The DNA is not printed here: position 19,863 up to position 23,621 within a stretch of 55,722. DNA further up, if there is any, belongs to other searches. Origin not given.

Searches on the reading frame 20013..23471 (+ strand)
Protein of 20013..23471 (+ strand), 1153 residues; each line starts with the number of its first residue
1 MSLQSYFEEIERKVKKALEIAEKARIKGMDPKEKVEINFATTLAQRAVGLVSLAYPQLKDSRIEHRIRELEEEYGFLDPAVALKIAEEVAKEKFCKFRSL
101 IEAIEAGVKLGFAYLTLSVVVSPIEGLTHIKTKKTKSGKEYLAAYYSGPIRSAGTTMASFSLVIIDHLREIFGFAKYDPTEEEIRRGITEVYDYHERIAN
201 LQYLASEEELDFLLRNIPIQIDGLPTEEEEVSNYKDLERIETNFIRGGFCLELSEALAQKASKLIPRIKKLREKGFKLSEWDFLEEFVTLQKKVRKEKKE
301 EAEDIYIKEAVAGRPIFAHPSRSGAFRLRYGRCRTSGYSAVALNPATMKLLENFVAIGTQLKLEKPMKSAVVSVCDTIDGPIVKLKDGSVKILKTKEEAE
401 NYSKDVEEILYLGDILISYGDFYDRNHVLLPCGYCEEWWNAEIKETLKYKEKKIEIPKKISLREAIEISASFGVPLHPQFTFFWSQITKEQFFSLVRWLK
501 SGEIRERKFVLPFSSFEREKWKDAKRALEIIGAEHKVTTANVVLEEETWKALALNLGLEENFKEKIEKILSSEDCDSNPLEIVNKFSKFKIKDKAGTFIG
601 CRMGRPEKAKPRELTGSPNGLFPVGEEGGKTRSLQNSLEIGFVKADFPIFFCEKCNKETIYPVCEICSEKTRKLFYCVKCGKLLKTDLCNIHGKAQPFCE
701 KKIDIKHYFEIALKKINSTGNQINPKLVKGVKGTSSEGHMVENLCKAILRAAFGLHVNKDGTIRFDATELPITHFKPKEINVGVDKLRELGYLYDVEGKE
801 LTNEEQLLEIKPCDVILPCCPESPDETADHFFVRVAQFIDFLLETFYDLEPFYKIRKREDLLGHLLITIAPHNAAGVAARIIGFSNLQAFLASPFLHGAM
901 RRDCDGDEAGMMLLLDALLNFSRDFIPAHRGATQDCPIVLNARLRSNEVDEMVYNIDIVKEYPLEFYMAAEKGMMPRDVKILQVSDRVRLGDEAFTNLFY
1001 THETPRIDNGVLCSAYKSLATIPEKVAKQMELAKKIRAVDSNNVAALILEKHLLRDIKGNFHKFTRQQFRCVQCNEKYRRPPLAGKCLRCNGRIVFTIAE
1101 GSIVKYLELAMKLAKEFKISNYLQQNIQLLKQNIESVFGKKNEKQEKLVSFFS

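Call 17: search_protein_families(library=pfam, proteins=[window:20013-23471:+], max_evalue=0.001)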
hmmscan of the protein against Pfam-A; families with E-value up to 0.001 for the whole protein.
window:20013-23471:+ (1153 aa): 3 families
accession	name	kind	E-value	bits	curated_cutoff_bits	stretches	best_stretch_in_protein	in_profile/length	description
PF24844.1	PolC_DP2_central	-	7e-119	397.5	24.3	1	297-682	5-368/372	DNA polymerase II large subunit DP2, central domain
PF24846.1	PolC_DP2_cat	-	5.5e-101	337.9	24.3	1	725-1025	5-299/299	DNA polymerase II large subunit DP2, catalytic domain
PF03833.19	PolC_DP2_N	-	4.7e-76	256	24.3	1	5-288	1-269/271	DNA polymerase II large subunit DP2, N-terminal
